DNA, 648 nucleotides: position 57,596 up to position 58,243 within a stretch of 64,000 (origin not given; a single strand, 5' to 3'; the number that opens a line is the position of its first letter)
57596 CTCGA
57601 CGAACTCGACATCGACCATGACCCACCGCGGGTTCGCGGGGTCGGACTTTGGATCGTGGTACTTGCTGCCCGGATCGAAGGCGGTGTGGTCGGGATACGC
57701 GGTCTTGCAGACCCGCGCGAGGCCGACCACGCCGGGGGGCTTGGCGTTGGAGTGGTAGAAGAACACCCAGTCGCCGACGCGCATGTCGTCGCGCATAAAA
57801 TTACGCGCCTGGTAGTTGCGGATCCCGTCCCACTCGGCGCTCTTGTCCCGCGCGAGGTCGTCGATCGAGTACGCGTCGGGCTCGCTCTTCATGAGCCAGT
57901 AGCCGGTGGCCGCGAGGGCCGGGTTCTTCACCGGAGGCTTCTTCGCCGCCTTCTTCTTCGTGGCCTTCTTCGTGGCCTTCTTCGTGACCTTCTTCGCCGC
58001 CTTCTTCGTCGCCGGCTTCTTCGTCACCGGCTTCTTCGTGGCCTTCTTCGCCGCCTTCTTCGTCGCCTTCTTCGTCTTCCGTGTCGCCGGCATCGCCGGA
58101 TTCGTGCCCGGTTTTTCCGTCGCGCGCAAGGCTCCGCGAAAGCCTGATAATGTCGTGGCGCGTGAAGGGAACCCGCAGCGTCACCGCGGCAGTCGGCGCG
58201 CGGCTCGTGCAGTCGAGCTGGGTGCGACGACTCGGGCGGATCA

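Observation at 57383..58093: EVE (PUA-like modified-base reader fold) fused to a histone-H1-like KKA-repeat tail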

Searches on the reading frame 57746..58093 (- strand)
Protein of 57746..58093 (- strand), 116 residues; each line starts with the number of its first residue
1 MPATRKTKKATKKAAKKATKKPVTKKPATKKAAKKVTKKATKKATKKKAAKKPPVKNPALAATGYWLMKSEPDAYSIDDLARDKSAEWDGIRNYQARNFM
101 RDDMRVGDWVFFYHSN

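Call 20: find_homologous_proteins(query=window:57746-58093:-, max_evalue=0.001)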
Query seq(116 aa) (116 aa): 6407 proteins with E <= 0.001 among 8000 candidates; the best 120 are listed.
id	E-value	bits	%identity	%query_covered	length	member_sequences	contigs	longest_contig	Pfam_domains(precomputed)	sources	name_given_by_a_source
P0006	1.4e-24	104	85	45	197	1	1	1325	PF01878.25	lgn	-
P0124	1.6e-23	101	63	49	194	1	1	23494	PF01878.25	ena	-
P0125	7.8e-23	99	71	45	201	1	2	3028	PF01878.25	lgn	-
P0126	8.7e-23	99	81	49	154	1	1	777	PF01878.25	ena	-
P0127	9.7e-23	99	64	66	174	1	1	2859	PF01878.25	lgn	-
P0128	1.8e-22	98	80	48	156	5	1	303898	PF01878.25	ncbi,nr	ncbi:MAG: EVE domain-containing protein [Kiritimatiellae bacterium]|nr:EVE domain-containing protein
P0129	2.0e-22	98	87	45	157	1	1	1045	PF01878.25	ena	-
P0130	2.1e-22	97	77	53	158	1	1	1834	PF01878.25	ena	-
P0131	4.5e-22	96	88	45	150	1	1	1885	PF01878.25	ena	-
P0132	5.7e-22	96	88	45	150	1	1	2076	PF01878.25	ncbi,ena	-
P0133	6.2e-22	96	88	45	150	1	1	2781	PF01878.25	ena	-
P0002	6.7e-22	96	92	42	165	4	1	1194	PF01878.25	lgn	-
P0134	7.3e-22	96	88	45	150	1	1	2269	PF01878.25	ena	-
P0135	7.3e-22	96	81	49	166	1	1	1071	PF01878.25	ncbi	-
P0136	8.4e-22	96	77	49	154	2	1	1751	PF01878.25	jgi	jgi:predicted RNA-binding protein with PUA-like domain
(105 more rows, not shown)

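Call 52: find_encoding_contigs(protein=P0124, flank=6000, max_places=2)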
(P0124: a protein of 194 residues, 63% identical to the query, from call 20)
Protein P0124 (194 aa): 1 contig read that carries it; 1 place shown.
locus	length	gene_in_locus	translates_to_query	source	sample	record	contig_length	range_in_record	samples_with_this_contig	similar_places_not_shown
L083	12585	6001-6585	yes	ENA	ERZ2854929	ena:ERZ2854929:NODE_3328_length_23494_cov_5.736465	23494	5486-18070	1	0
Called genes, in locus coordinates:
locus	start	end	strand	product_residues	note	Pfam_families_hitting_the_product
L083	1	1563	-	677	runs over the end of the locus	PF00580:UvrD-helicase, PF13245:AAA_19, PF13604:AAA_30 (faint), PF01443:Viral_helicase1 (faint), PF13361:UvrD_C, PF13538:UvrD_C_2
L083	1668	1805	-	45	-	-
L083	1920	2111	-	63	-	-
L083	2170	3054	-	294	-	-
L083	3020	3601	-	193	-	PF18306:LDcluster4, PF03641:Lysine_decarbox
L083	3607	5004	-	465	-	PF00206:Lyase_1, PF10415:FumaraseC_C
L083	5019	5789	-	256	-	PF00106:adh_short, PF08659:KR, PF23441:SDR, PF13561:adh_short_C2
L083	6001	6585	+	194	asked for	PF01878:EVE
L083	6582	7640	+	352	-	PF01207:Dus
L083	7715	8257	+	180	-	-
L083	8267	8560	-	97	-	PF00462:Glutaredoxin, PF13417:GST_N_3 (weak)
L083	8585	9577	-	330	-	PF01207:Dus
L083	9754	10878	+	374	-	PF22660:RS_preATP-grasp-like, PF02222:ATP-grasp, PF17769:PurK_C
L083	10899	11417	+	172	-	PF00731:AIRC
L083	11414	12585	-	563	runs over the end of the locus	PF07969:Amidohydro_3, PF01979:Amidohydro_1 (weak)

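Call 63: find_encoding_contigs(protein=P0125, flank=3000, max_places=2)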
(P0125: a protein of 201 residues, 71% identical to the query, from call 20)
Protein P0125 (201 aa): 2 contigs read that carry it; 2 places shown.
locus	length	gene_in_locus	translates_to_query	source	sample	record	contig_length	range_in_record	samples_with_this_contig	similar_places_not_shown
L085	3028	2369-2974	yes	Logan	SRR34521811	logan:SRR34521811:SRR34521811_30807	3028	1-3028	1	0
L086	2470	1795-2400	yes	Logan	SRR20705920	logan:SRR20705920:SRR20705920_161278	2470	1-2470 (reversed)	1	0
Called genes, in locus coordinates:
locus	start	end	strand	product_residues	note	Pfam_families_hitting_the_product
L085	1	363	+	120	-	?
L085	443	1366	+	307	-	PF01040:UbiA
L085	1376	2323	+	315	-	-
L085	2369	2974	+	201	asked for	PF01878:EVE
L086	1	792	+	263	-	?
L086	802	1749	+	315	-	-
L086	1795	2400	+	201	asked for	PF01878:EVE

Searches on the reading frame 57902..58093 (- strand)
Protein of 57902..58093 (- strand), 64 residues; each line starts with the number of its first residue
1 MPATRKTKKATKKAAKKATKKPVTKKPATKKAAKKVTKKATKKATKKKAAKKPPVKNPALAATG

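Call 58: search_protein_families(library=pfam, proteins=[window:57902-58093:-], max_evalue=10)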
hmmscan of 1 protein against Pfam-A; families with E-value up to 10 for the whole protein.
seq(64 aa): 1 family
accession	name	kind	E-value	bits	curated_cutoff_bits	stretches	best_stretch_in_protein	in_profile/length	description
PF20069.4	DUF6465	-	6.6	7.2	26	1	5-58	6-59/130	Family of unknown function (DUF6465)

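Call 60: find_homologous_proteins(query=window:57902-58093:-, max_evalue=0.001)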
Query seq(64 aa): 8000 candidates shared short words with the query, none scored E <= 0.001.
